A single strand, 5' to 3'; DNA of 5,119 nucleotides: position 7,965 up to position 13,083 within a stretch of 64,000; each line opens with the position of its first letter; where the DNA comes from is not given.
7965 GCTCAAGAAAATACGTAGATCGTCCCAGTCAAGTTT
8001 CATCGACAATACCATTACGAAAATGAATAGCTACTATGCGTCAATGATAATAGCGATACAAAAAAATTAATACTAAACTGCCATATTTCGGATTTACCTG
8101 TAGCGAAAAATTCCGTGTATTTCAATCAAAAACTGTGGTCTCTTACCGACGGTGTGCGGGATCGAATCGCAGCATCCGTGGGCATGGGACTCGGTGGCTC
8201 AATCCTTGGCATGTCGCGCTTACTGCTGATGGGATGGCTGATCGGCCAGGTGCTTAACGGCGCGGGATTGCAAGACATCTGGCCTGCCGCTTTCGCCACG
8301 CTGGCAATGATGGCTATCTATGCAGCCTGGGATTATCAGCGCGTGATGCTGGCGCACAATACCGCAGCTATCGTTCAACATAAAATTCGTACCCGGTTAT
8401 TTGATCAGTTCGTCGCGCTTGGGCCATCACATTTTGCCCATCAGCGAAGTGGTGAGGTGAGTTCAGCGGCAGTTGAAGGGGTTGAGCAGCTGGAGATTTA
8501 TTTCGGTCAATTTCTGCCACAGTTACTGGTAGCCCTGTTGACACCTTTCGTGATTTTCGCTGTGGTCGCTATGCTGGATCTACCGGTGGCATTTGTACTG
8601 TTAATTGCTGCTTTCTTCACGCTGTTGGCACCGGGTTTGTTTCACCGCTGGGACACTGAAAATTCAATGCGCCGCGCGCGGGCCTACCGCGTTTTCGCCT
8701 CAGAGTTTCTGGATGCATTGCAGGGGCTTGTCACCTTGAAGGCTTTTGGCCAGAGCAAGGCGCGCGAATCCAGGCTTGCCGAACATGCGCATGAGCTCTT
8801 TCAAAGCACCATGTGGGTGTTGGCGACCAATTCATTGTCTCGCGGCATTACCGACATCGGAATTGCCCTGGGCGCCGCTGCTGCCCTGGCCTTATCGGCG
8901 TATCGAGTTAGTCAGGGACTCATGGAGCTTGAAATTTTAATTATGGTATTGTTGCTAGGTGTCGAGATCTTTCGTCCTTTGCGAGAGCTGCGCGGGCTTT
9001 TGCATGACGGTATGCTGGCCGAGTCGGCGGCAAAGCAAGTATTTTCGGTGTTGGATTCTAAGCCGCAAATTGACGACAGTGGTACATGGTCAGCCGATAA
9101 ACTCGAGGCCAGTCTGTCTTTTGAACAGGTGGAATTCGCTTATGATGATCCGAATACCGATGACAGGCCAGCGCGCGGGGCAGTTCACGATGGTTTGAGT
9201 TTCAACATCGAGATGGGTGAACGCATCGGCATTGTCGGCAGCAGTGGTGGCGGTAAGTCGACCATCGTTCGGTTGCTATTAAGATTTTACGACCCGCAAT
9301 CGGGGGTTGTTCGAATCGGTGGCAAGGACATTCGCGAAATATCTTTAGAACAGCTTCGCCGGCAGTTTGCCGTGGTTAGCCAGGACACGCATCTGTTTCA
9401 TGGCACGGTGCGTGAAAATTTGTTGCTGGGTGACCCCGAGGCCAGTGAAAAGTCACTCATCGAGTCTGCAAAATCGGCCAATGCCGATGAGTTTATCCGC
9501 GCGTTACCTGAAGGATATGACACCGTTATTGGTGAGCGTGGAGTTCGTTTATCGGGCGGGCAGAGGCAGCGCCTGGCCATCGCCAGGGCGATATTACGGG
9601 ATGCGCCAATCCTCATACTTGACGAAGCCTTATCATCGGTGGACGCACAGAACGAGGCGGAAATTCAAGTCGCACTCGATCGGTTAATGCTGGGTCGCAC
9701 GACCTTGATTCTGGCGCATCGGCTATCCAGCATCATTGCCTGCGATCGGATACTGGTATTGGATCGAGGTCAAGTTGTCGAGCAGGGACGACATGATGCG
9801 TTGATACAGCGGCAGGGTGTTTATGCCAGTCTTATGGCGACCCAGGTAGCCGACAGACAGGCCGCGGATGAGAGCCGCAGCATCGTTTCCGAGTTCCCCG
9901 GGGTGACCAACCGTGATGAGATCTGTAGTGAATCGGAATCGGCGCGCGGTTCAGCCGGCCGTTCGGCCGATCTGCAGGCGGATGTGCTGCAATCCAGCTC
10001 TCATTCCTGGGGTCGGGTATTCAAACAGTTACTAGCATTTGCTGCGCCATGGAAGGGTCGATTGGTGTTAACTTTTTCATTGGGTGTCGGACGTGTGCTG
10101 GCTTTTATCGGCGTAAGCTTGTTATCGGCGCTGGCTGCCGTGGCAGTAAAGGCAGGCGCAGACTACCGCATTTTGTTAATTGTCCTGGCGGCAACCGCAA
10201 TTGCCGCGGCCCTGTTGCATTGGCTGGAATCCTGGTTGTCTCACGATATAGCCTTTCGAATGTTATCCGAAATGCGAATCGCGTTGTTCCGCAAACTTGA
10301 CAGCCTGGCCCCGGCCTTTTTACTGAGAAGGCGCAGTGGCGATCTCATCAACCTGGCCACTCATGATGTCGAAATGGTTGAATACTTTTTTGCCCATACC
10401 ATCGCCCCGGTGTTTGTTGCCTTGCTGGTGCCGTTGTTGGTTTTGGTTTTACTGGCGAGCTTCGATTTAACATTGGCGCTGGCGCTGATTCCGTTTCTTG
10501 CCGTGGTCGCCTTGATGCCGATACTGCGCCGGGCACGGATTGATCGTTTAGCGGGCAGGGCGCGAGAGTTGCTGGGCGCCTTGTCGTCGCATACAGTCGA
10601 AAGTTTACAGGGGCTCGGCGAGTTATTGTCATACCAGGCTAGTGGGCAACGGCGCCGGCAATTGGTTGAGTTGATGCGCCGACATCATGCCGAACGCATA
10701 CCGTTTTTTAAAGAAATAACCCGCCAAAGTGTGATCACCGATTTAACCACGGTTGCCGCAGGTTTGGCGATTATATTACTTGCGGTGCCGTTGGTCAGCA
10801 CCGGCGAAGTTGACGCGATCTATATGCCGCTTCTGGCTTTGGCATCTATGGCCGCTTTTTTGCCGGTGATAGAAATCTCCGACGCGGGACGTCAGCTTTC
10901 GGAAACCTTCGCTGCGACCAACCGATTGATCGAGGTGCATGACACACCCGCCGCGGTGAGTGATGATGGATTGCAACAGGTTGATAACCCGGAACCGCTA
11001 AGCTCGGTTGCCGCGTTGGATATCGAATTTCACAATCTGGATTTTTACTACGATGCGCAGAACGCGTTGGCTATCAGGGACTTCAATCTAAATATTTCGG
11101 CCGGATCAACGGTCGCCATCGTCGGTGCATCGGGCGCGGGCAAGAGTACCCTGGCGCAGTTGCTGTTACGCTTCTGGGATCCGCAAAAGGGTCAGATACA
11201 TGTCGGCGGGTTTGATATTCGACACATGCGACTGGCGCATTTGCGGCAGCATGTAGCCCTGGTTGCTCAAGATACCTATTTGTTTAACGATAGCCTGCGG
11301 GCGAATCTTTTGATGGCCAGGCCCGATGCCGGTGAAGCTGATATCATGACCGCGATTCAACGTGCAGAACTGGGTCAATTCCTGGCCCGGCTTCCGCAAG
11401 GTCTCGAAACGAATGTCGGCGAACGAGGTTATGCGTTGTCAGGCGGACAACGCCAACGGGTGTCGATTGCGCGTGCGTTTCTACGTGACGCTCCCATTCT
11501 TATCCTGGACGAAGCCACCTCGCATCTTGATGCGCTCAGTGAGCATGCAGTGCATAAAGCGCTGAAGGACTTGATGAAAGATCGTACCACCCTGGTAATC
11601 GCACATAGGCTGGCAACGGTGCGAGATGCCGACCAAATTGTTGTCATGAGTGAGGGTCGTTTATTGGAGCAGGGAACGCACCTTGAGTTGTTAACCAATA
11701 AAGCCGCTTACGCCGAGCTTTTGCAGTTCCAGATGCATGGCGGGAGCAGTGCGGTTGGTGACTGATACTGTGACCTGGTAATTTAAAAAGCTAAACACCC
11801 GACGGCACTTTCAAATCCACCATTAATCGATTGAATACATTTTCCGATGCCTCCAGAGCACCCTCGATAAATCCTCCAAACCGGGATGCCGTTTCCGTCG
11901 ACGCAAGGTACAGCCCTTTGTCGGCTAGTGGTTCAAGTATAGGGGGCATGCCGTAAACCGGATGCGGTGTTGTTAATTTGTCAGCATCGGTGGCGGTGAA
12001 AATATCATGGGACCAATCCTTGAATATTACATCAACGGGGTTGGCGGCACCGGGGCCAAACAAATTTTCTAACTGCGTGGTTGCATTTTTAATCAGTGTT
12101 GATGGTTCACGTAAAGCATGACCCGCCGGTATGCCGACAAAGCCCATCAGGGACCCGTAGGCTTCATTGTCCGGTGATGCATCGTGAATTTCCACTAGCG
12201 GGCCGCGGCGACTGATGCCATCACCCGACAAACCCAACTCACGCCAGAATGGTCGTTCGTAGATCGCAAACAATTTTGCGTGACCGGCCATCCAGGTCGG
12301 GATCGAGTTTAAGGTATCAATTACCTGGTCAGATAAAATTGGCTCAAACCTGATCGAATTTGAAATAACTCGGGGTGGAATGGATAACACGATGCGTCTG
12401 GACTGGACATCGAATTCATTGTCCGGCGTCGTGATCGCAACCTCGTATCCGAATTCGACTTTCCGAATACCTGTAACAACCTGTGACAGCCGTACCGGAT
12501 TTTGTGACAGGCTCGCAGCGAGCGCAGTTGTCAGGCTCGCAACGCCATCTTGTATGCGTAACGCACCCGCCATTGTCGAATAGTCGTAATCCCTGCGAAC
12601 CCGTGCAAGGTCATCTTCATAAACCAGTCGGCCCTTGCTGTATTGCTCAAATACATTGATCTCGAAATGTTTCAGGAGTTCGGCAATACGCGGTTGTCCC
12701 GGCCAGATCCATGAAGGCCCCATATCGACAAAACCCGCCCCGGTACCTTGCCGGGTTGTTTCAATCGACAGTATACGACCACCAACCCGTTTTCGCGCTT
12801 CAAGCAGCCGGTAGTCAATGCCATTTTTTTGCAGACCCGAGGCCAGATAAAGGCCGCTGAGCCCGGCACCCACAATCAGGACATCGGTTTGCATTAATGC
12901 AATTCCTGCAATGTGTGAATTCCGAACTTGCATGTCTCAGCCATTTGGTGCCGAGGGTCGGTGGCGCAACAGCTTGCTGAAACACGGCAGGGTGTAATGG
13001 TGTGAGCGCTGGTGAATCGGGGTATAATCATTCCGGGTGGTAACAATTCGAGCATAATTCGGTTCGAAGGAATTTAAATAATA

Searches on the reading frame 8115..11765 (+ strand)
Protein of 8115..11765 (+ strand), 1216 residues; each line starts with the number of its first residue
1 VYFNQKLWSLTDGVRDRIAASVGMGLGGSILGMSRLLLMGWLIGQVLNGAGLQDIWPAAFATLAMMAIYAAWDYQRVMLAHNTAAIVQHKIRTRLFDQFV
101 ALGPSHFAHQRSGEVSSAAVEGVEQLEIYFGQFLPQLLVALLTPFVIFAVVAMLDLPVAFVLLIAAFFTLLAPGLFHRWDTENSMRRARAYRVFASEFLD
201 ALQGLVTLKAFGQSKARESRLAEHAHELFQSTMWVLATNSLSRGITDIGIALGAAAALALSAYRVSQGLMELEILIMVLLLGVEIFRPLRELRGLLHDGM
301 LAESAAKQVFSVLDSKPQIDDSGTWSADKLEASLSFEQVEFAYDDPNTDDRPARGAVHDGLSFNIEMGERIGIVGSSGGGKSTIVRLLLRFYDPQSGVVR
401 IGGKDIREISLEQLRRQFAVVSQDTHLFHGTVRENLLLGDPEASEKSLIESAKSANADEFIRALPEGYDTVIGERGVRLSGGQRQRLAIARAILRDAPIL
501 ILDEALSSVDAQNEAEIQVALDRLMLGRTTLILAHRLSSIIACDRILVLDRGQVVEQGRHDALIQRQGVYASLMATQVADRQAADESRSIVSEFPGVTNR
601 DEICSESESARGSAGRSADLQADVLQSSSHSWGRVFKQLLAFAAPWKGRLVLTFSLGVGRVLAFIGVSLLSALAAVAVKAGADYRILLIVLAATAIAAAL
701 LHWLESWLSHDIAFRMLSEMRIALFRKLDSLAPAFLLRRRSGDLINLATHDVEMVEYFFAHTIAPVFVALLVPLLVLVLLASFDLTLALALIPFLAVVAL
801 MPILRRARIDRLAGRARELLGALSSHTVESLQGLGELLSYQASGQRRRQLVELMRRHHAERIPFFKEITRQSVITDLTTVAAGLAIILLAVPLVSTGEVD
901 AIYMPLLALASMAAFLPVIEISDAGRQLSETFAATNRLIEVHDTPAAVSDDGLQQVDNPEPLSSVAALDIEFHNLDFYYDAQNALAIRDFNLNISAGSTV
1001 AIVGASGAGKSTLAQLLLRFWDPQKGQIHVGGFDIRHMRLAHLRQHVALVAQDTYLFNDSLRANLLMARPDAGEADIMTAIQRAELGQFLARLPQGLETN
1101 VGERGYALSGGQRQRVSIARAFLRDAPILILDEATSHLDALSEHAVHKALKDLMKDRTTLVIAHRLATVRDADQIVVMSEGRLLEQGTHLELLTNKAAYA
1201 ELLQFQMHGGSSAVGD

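Call 54: search_protein_families(library=pfam, proteins=[window:8115-11765:+], max_evalue=0.0001)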
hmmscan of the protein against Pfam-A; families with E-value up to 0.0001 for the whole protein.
window:8115-11765:+ (1216 aa): 11 families
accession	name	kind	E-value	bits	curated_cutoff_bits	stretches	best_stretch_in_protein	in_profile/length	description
PF00005.33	ABC_tran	-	3.5e-68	228.9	25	2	359-506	2-136/137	ABC transporter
PF00664.28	ABC_membrane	-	5.6e-36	125.1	28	2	63-281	50-266/274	ABC transporter transmembrane region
PF02463.25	SMC_N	-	1e-10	41.8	40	1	1107-1179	136-212/220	RecF/RecN/SMC N terminal domain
PF13401.12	AAA_22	-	1.1e-07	32.7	27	0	999-1155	7-109/130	AAA domain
PF06414.18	Zeta_toxin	-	1.2e-07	31.9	22.3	0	373-410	21-58/199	Zeta toxin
PF09818.15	ABC_ATPase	-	9.6e-07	28.5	23.2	0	1079-1179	130-231/283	P-loop domain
PF01935.23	DUF87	-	4.4e-06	27.4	23.2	0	368-390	23-45/220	Helicase HerA, central domain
PF13555.12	AAA_29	-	8.7e-06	25.8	27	0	994-1013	19-38/61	P-loop containing region of AAA domain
PF13191.12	AAA_16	-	1.3e-05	26.2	32.6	0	997-1153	24-158/167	AAA ATPase domain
PF03193.22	RsgA_GTPase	-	2.4e-05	24.7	30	0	983-1019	93-128/174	RsgA GTPase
PF20720.3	nSTAND3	-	7.3e-05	23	27.2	0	999-1084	19-98/155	Novel STAND NTPase 3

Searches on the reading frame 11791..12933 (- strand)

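Call 54: search_protein_families(library=pfam, proteins=[window:11791-12933:-], max_evalue=0.0001)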
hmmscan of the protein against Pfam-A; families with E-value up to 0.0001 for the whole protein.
window:11791-12933:- (380 aa): 3 families
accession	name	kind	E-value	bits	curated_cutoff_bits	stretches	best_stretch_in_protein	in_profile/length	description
PF01593.30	Amino_oxidase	-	2.4e-42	146.2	19.8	2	118-364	189-436/443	Flavin containing amine oxidoreductase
PF13450.12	NAD_binding_8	-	4.2e-14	53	21.9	1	20-90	1-68/68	NAD(P)-binding Rossmann-like domain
PF01494.25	FAD_binding_3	-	5.5e-06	26.3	22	1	15-48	1-34/349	FAD binding domain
